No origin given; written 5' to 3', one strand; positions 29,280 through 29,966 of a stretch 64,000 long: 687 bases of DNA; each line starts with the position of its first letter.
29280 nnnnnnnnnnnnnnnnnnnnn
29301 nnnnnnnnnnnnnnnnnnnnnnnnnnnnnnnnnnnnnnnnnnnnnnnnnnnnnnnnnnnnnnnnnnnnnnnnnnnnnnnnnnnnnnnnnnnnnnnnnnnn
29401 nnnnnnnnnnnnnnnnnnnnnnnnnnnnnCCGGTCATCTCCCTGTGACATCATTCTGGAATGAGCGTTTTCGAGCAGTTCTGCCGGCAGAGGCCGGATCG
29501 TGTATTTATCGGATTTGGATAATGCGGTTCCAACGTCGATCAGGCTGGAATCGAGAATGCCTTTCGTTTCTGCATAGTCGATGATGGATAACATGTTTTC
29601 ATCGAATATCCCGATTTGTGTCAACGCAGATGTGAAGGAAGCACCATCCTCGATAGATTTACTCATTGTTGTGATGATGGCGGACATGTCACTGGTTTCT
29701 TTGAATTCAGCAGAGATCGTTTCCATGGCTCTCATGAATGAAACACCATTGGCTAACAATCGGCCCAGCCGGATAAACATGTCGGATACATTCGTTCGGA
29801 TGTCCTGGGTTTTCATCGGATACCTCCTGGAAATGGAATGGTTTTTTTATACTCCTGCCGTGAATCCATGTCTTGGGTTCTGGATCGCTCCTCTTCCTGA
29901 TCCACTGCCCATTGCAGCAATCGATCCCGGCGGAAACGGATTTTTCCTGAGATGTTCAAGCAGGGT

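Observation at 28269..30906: Three-gene module: ECF sigma, ZAS-HTH anti-sigma and PilC/PilB-like fusion ATPase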

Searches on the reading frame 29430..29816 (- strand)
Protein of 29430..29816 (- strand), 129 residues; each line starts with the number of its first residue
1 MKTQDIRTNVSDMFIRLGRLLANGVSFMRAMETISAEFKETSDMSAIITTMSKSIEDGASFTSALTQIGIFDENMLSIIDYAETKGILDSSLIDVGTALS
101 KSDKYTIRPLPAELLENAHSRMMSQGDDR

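Call 31: search_solved_structures(query=A4, max_evalue=1, show_alignments=3)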
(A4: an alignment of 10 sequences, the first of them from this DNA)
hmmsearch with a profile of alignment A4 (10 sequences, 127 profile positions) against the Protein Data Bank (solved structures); distinct sequences matched with E-value up to 1: 15.
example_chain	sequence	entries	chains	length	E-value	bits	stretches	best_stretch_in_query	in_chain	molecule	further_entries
3jc8_Ca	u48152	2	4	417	4.1e-27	97.6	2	16-102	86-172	Type 4 fimbrial assembly protein PilC | PilC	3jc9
2vma_A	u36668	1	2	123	8.2e-13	51.4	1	16-112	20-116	GENERAL SECRETION PATHWAY PROTEIN F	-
2vmb_A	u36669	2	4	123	8.3e-13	51.4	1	16-112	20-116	GENERAL SECRETION PATHWAY PROTEIN F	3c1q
2whn_A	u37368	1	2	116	1.6e-12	50.5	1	15-102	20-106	PILUS ASSEMBLY PROTEIN PILC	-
5nbg_A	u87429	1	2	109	1.2e-09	41.2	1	15-101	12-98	General secretion pathway protein F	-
4hhx_A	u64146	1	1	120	0.00068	22.6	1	10-102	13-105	Toxin coregulated pilus biosynthesis protein E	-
6o0c_A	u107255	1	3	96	0.0025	20.7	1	5-58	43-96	Design construct XAA_GVDQ mutant M4L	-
6nxm_A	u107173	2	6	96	0.0025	20.7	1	5-58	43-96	Design construct XAA_GVDQ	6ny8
6nz1_A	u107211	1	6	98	0.0038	20.1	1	7-58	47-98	Design construct XXA_GVDQ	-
6nyk_A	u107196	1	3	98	0.0082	19.1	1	5-58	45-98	Design construct XAX_GGDQ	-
6nz3_A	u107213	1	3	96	0.019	17.9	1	5-58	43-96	Design construct XAA_GGHN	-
6o0i_A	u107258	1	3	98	0.038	16.9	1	5-58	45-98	Design construct XAA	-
6nyi_A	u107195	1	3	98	0.049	16.5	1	7-58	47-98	Design construct XXA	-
6nye_A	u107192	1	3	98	0.21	14.5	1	5-58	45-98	Design construct XAX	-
7qep_D0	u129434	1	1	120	0.61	13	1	25-75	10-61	40S RIBOSOMAL PROTEIN S20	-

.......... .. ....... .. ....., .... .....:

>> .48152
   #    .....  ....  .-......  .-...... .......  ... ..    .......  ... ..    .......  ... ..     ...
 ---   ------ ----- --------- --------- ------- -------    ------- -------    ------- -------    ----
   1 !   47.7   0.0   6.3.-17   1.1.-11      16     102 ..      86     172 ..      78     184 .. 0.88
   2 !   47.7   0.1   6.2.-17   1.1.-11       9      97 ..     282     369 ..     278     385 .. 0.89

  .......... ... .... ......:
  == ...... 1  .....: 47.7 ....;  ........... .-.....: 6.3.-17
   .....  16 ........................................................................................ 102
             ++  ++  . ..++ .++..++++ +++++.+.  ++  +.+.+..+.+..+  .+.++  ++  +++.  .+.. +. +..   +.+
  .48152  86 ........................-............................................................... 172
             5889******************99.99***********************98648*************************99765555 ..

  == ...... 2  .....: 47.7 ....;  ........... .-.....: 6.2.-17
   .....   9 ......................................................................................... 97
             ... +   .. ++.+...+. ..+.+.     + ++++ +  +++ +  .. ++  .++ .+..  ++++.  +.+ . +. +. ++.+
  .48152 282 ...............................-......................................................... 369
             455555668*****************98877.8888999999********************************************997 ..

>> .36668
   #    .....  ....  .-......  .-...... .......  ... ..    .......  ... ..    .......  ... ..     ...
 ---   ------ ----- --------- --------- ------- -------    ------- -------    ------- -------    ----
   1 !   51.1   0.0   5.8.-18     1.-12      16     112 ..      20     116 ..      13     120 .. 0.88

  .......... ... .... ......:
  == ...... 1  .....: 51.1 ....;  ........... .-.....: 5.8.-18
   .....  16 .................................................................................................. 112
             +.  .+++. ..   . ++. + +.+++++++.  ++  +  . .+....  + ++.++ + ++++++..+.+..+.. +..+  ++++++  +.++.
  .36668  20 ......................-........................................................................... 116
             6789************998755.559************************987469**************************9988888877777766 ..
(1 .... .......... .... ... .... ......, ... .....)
